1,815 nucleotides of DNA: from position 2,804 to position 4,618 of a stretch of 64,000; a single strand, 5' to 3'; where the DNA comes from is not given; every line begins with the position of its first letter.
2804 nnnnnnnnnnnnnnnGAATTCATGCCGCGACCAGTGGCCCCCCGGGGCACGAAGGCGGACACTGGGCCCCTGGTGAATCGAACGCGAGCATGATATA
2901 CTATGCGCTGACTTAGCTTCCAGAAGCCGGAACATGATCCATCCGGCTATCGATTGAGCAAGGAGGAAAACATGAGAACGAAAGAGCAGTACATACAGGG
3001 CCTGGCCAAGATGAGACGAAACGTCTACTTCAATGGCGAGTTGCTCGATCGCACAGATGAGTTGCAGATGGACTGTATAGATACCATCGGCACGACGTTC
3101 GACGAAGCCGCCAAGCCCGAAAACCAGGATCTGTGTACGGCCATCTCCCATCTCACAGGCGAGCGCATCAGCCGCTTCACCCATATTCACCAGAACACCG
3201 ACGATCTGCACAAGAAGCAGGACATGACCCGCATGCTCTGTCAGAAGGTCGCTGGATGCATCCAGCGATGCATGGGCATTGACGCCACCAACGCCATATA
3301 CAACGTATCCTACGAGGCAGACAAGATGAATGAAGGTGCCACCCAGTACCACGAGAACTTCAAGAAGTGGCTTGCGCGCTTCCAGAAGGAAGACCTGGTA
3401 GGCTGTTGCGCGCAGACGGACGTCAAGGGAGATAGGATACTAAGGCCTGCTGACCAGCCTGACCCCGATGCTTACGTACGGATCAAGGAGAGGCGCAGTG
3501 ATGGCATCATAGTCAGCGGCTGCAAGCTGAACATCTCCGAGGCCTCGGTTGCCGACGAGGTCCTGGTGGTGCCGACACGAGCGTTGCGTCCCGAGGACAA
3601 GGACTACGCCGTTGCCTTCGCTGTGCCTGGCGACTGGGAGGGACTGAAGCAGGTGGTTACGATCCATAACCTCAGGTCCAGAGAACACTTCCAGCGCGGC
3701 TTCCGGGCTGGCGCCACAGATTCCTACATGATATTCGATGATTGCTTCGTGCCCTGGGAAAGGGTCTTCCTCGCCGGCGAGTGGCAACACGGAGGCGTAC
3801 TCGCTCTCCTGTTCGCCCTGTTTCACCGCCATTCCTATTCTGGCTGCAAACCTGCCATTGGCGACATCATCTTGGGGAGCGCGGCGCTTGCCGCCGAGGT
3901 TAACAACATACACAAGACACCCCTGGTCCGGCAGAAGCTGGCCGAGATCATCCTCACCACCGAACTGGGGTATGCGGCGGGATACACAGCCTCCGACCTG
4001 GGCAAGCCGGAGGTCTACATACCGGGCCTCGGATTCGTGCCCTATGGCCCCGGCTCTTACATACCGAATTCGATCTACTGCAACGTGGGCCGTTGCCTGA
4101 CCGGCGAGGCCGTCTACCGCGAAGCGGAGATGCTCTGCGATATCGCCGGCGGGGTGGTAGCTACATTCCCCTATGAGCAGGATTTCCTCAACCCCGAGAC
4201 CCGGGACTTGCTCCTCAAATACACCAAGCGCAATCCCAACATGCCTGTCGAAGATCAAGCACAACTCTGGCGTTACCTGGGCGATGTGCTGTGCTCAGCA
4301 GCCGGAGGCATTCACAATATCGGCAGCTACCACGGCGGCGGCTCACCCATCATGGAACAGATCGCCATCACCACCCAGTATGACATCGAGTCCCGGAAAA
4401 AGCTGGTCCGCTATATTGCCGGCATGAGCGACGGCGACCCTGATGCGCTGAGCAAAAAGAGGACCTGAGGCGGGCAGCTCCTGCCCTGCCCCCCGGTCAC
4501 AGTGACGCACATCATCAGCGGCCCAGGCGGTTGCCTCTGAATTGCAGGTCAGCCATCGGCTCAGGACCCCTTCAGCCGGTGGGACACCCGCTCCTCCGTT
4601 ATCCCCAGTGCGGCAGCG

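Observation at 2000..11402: Candidate ferredoxin-linked 4-hydroxybutyrate / short-chain acid conversion cluster (AbfD + Fe-ADH + AOR + AMP-ligase + FrhB-like)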

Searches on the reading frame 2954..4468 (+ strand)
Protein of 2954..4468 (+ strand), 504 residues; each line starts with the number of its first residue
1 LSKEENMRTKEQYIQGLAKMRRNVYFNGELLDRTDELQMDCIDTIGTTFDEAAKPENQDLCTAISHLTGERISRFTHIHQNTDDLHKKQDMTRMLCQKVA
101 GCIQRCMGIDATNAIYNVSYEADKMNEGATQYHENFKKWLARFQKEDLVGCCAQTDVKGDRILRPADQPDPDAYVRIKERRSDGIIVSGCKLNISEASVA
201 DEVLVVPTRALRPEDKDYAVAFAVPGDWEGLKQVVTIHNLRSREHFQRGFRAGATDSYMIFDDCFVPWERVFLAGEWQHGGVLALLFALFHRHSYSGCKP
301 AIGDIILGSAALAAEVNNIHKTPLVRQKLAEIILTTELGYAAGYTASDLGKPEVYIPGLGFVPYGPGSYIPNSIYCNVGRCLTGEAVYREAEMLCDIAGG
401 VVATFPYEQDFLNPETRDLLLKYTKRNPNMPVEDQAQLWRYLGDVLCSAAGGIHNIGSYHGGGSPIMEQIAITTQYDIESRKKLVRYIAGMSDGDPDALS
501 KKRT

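Call 4: search_protein_families(library=pfam, proteins=[window:2954-4468:+])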
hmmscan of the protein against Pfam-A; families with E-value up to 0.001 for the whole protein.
window:2954-4468:+ (504 aa): 2 families
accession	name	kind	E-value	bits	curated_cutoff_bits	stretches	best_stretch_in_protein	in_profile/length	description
PF11794.13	HpaB_N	-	4.9e-84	282.6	35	1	9-273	1-270/270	4-hydroxyphenylacetate 3-hydroxylase N terminal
PF03241.18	HpaB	-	1.5e-54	184.6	25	1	284-490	5-202/202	4-hydroxyphenylacetate 3-hydroxylase C terminal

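Call 5: search_protein_families(library=ncbifam, proteins=[window:2954-4468:+])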
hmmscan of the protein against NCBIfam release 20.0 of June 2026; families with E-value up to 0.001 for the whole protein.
window:2954-4468:+ (504 aa): 2 families
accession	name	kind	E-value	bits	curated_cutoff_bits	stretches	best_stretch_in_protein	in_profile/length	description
TIGR02309.1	HpaB-1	equivalog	2.3e-37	129.2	480.2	1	8-486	2-471/477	4-hydroxyphenylacetate 3-monooxygenase, oxygenase component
TIGR02310.1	HpaB-2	equivalog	9.5e-19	67.4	885.2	1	8-463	13-462/519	4-hydroxyphenylacetate 3-monooxygenase, oxygenase component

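Call 9: search_solved_structures(query=window:2972-4468:+, show_alignments=1)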
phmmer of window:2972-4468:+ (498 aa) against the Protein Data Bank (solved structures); distinct sequences matched with E-value up to 0.001: 15.
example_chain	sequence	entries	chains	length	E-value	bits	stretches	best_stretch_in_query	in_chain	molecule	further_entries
1u8v_A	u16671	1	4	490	4e-90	306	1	2-485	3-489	Gamma-aminobutyrate metabolism dehydratase/isomerase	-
6vjr_A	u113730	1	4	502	4e-73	250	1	2-487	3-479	Vinylacetyl-CoA Delta-isomerase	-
2yyg_A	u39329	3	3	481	8.3e-28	100.5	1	2-480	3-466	4-hydroxyphenylacetate-3-hydroxylase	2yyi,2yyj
2yyk_A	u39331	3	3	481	1e-26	96.9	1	2-476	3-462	4-hydroxyphenylacetate-3-hydroxylase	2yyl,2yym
9lft_A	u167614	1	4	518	7.1e-25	90.8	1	2-481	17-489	4-Hydroxyphenylacetate-3-monooxygenase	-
4oo2_A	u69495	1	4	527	2.7e-17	65.8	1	3-457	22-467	Chlorophenol-4-monooxygenase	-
6qyh_A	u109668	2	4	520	3.3e-16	62.2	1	3-269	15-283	4-hydroxyphenylacetate 3-monooxygenase oxygenase component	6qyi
6eb0_A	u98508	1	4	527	3.5e-16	62.1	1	3-269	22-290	4-hydroxyphenylacetate 3-monooxygenase, oxygenase subunit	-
6b1b_A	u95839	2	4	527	9.6e-16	60.7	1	3-269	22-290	4-hydroxyphenylacetate 3-monooxygenase, oxygenase subunit | 4-hydroxyphenylacetate 3-monooxygenase oxygenase component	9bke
7dbw_C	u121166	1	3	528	3e-15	59.1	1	1-493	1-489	4-hydroxyphenylacetate 3-hydroxylase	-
9j9j_A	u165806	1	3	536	3.2e-15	59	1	1-493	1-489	4-nitrophenol 4-monooxygenase/4-nitrocatechol 2-monooxygenase, oxygenase component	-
4g5e_A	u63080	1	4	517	1.3e-14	57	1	2-446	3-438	2,4,6-Trichlorophenol 4-monooxygenase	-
3hwc_A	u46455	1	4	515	1.5e-14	56.8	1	1-471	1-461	Chlorophenol-4-monooxygenase component 2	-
7e8q_A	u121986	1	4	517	8.4e-13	51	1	2-461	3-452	Chlorophenol monooxygenase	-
6jhm_A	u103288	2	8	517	1e-12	50.7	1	2-446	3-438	Chlorophenol monooxygenase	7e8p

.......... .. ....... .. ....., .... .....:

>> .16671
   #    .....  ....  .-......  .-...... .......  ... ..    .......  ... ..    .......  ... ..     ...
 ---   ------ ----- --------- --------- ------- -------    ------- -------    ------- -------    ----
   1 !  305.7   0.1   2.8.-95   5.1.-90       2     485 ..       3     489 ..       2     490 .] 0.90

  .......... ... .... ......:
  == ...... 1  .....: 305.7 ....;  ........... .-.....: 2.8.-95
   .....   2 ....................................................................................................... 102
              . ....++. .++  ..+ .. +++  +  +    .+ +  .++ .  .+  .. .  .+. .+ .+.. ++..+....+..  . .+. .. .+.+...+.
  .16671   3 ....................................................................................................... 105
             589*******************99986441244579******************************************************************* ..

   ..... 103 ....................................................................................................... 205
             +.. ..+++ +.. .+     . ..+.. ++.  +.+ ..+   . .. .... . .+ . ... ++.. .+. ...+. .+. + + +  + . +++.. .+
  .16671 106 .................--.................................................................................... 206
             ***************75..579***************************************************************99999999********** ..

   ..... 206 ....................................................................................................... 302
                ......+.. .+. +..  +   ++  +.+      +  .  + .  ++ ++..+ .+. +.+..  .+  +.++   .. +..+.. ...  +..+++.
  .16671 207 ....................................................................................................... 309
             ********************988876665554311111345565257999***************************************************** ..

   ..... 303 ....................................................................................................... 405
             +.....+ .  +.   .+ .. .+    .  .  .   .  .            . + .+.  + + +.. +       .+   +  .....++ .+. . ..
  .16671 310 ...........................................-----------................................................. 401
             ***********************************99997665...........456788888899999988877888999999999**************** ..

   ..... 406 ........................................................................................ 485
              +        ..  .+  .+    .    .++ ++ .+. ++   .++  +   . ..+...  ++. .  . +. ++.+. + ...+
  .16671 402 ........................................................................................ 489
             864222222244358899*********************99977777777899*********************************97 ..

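Call 13: find_encoding_contigs(protein=window:2972-4468:+, flank=10000, max_places=6)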
Protein window:2972-4468:+ (498 aa): no gene with exactly this product is on record in the collection.

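Call 14: find_homologous_proteins(query=window:2972-4468:+, max_evalue=1e-30)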
Query window:2972-4468:+ (498 aa): 3889 proteins with E <= 1e-30 among 8000 candidates; the best 120 are listed.
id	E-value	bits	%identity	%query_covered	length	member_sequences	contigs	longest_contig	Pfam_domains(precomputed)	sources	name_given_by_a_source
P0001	0.0e+0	1080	91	100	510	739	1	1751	PF03241.19,PF11794.14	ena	-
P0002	0.0e+0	1060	90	99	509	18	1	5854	PF03241.19,PF11794.14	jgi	-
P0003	0.0e+0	1056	89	100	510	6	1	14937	PF03241.19,PF11794.14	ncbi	-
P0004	0.0e+0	1052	89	100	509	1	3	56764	PF03241.19,PF11794.14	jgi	jgi:aromatic ring hydroxylase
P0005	0.0e+0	1052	88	100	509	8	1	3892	PF03241.19,PF11794.14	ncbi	-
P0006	0.0e+0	1051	89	100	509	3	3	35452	PF03241.19,PF11794.14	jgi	jgi:aromatic ring hydroxylase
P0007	0.0e+0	1049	88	100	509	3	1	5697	PF03241.19,PF11794.14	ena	-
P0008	0.0e+0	1048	89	100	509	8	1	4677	PF03241.19,PF11794.14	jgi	-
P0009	0.0e+0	1047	88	100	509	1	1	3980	PF03241.19,PF11794.14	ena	-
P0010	0.0e+0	1047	88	100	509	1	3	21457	PF03241.19,PF11794.14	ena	-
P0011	0.0e+0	1044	88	100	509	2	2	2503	PF03241.19,PF11794.14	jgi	-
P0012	0.0e+0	1041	88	100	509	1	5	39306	PF03241.19,PF11794.14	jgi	jgi:aromatic ring hydroxylase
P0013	0.0e+0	1040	87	100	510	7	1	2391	PF03241.19,PF11794.14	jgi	-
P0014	0.0e+0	1040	86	100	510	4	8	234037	PF03241.19,PF11794.14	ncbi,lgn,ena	-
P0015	0.0e+0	1039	86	100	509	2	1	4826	PF03241.19,PF11794.14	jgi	jgi:aromatic ring hydroxylase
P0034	0.0e+0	1024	86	100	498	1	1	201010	PF03241.19,PF11794.14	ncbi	ncbi:MAG: 4-hydroxyphenylacetate 3-hydroxylase N-terminal domain-containing protein [Dehalococcoidia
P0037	0.0e+0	1023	85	100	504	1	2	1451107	PF03241.19,PF11794.14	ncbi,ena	ncbi:MAG: 4-hydroxyphenylacetate 3-hydroxylase N-terminal domain-containing protein [Syntrophobacter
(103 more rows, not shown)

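Call 15: find_encoding_contigs(protein=P0004, flank=10000, max_places=3)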
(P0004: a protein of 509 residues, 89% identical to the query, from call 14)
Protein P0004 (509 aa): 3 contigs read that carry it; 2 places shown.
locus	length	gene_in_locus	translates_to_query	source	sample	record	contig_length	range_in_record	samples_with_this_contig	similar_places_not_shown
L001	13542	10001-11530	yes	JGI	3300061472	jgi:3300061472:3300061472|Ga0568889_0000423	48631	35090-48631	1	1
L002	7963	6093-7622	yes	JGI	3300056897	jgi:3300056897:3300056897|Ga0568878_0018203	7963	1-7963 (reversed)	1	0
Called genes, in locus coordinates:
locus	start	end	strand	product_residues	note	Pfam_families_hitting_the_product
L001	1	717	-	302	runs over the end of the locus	PF02540:NAD_synthase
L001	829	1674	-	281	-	PF02645:DegV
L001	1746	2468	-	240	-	PF18854:baeRF_family10, PF03464:eRF1_2 (weak), PF18859:acVLRF1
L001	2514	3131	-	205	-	PF01694:Rhomboid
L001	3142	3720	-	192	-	PF14512:TM1586_NiRdase (faint), PF00881:Nitroreductase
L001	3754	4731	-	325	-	PF00753:Lactamase_B, PF21221:B_lactamase-like_C (weak)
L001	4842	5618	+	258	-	PF02596:DUF169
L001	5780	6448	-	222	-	PF01895:PhoU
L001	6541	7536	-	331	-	PF01384:PHO4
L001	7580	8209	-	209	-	PF01865:PhoU_div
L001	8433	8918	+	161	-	-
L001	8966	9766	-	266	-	-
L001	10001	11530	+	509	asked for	PF11794:HpaB_N, PF03241:HpaB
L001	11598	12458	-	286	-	PF02146:SIR2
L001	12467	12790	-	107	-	PF12802:MarR_2, PF13412:HTH_24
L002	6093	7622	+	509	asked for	PF11794:HpaB_N, PF03241:HpaB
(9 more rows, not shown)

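Call 16: find_encoding_contigs(protein=P0037, flank=10000, max_places=2)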
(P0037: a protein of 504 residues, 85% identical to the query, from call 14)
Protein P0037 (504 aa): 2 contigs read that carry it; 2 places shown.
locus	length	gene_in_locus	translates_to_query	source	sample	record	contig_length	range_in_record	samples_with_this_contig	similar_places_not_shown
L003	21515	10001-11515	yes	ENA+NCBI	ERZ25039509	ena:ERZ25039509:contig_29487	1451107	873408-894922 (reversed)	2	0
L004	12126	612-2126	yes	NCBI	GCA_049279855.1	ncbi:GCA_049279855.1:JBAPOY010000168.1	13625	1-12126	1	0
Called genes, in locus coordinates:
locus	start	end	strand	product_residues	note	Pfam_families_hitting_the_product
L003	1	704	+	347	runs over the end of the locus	PF04055:Radical_SAM, PF06968:BATS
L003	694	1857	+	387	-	PF00155:Aminotran_1_2, PF01053:Cys_Met_Meta_PP (weak)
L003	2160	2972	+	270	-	PF00561:Abhydrolase_1, PF12697:Abhydrolase_6, PF12146:Hydrolase_4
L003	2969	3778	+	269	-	PF05401:NodS, PF13489:Methyltransf_23, PF13847:Methyltransf_31, PF08241:Methyltransf_11, PF08242:Methyltransf_12, PF13649:Methyltransf_25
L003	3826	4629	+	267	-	PF01656:CbiA (weak), PF13500:AAA_26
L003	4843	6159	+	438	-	PF00202:Aminotran_3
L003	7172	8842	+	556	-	PF00501:AMP-binding, PF13193:AMP-binding_C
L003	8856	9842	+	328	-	PF02126:PTE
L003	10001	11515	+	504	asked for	PF11794:HpaB_N, PF03241:HpaB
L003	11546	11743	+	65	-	-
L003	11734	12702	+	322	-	PF01210:NAD_Gly3P_dh_N (faint), PF02737:3HCDH_N, PF03446:NAD_binding_2 (weak), PF00725:3HCDH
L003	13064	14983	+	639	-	PF00724:Oxidored_FMN, PF03486:HI0933_like, PF07992:Pyr_redox_2, PF01134:GIDA, PF12831:FAD_oxidored, PF13450:NAD_binding_8, PF13738:Pyr_redox_3, PF00070:Pyr_redox, +7 more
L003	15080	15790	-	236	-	PF00005:ABC_tran, PF13304:AAA_21 (faint)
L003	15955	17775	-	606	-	PF02653:BPD_transp_2, PF13476:AAA_23 (weak), PF00005:ABC_tran, PF13304:AAA_21 (faint)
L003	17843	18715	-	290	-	PF02653:BPD_transp_2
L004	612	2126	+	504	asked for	PF11794:HpaB_N, PF03241:HpaB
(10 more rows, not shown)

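Call 17: find_encoding_contigs(protein=P0034, flank=10000, max_places=2)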
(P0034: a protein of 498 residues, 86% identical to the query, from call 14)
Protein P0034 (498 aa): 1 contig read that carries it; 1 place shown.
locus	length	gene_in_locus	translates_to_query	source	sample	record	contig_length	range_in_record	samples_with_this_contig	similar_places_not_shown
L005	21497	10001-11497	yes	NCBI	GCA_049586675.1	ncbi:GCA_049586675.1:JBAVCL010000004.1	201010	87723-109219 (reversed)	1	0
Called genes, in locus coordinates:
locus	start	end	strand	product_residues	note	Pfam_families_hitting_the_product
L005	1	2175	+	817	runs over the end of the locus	PF00521:DNA_topoisoIV, PF03989:DNA_gyraseA_C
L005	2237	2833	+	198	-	PF01914:MarC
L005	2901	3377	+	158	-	PF12773:DZR (weak), PF13240:Zn_Ribbon_1, PF24463:DUF7577 (weak), PF09685:MamF_MmsF (weak)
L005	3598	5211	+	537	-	PF05496:RuvB_N (weak), PF13177:DNA_pol3_delta2, PF00004:AAA, PF07728:AAA_5 (faint), PF12169:DNA_pol3_gamma3 (faint), PF22608:DNAX_ATPase_lid, PF20964:DnaX_C (weak)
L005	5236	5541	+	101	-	PF02575:YbaB_DNA_bd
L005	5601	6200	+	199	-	PF21176:RecR_HhH, PF02132:RecR_ZnF (weak), PF13662:Toprim_4, PF01751:Toprim, PF21175:RecR_C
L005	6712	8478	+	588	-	PF13229:Beta_helix (faint)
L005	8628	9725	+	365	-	PF18998:Flg_new_2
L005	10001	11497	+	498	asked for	PF11794:HpaB_N, PF03241:HpaB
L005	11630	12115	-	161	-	PF02542:YgbB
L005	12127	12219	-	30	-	PF05016:ParE_toxin (weak)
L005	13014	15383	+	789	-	PF05157:MshEN, PF00437:T2SSE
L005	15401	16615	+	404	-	PF00482:T2SSF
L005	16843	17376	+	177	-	PF07963:N_methyl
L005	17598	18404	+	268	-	PF07963:N_methyl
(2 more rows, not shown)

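Call 18: find_related_loci(query=window:2972-4468:+, collection=genome_contigs, flank=10000)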
Query window:2972-4468:+ (498 aa) in genome_contigs; peptide patterns used: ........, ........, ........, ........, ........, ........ (x = any residue, [..] = any of these).
481 stretches matched a pattern; 454 encode a relative of the query (tblastn E <= 1e-3); the best 80 are kept; 80 distinct loci.
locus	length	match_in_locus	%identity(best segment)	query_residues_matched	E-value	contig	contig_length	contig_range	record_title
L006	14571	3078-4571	93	1-498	0e+0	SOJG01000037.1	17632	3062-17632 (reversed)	MAG: Dehalococcoidia bacterium isolate E29_bin73 NODE_659_length_17632_cov_41.691187, whole genome shotgun sequence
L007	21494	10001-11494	92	1-498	0e+0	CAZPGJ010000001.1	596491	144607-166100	MAG TPA_asm: uncultured Dehalococcoidales bacterium isolate binchicken_co294_83 genome assembly, contig: NODE_8_length_5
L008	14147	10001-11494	92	1-498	0e+0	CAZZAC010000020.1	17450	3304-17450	MAG TPA_asm: uncultured Dehalococcoidales bacterium isolate binchicken_co196_122 genome assembly, contig: NODE_4079_leng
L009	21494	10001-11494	92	1-498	0e+0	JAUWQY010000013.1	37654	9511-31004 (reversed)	MAG: Dehalococcoidia bacterium isolate CSMAG_2514 CSMAG_2514_k141_271649_length_37654_cov_900.0000, whole genome shotgun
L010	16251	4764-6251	91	1-496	0e+0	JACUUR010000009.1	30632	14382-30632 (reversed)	MAG: Dehalococcoidia bacterium isolate Kmv36 NODE_671_length_30632_cov_12.788861, whole genome shotgun sequence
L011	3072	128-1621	91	1-498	0e+0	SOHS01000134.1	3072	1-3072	MAG: Dehalococcoidia bacterium isolate E26_bin16 NODE_2803_length_3072_cov_35.890951, whole genome shotgun sequence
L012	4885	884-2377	91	1-498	0e+0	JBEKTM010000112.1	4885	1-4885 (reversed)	MAG: Dehalococcoidia bacterium isolate SPRUCE 558 SPRUCE_558_112, whole genome shotgun sequence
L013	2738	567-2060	91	1-498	0e+0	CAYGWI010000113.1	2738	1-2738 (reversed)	MAG TPA_asm: uncultured Dehalococcoidales bacterium isolate ERP119294_co1_478 genome assembly, contig: NODE_73931_length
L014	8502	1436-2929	90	1-498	0e+0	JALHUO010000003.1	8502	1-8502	MAG: Dehalococcoidia bacterium isolate PFL52 seq_144237, whole genome shotgun sequence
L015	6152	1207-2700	90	1-498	0e+0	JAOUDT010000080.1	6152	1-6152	MAG: Dehalococcoidia bacterium isolate 4_1_Jan_SF_Bin38 4_1_Jan_SF_Bin38_scaffold_6287_c1, whole genome shotgun sequence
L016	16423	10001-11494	90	1-498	0e+0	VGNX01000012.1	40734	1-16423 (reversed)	MAG: Chloroflexi bacterium isolate M_DeepCast_200m_m2_208 M_DeepCast_200m_m2_208_Ga0194113_10000879, whole genome shotgu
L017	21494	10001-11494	90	1-498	0e+0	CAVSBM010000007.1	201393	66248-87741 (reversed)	MAG: uncultured Chloroflexia bacterium isolate MFD04408.bin.2.194 genome assembly, contig: contig_29713, whole genome sh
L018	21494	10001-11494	90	1-498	0e+0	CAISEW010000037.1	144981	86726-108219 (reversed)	MAG: uncultured Chloroflexi bacterium isolate AlinenSedimentsD2_bin-0330 genome assembly, contig: bin-0330:37/63, whole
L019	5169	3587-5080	90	1-498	0e+0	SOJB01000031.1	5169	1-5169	MAG: Dehalococcoidia bacterium isolate E29_bin54 NODE_8512_length_5169_cov_28.464607, whole genome shotgun sequence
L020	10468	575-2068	90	1-498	0e+0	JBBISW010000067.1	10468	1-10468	MAG: Chloroflexota bacterium isolate SLF170214_bin_382 NODE_5258_length_10468_cov_10.144723, whole genome shotgun sequen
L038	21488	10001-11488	87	1-496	0e+0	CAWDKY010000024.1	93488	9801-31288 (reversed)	MAG: uncultured delta proteobacterium isolate MFD04492.bin.2.115 genome assembly, contig: contig_38483, whole genome sho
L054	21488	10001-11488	85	1-496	0e+0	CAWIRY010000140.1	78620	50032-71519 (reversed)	MAG: uncultured delta proteobacterium isolate MFD03323.bin.1.124 genome assembly, contig: contig_36082, whole genome sho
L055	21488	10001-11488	85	1-496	0e+0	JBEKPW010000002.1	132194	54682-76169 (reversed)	MAG: Syntrophobacteraceae bacterium isolate SPRUCE 473 SPRUCE_473_2, whole genome shotgun sequence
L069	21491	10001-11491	83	1-497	0e+0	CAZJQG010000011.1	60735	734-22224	MAG TPA_asm: uncultured Dehalococcoidales bacterium isolate SRP098346_co1_423 genome assembly, contig: NODE_174_length_6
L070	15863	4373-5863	86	1-497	0e+0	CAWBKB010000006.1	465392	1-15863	MAG: uncultured delta proteobacterium isolate MFD03323.bin.2.103 genome assembly, contig: contig_46462, whole genome sho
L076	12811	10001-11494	84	1-498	0e+0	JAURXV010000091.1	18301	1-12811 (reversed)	MAG: Syntrophales bacterium isolate E10_metabat.bin.36 E10_k141_433235, whole genome shotgun sequence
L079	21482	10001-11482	84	1-494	0e+0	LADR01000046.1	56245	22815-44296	MAG: Desulfatitalea sp. BRH_c12 BRHa_1004550, whole genome shotgun sequence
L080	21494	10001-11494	85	1-498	0e+0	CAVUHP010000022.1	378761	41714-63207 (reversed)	MAG: uncultured delta proteobacterium isolate MFD01872.bin.2.170 genome assembly, contig: contig_59559, whole genome sho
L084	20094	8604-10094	85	1-497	0e+0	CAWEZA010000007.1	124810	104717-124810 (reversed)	MAG: uncultured delta proteobacterium isolate MFD04752.bin.2.55 genome assembly, contig: contig_11839, whole genome shot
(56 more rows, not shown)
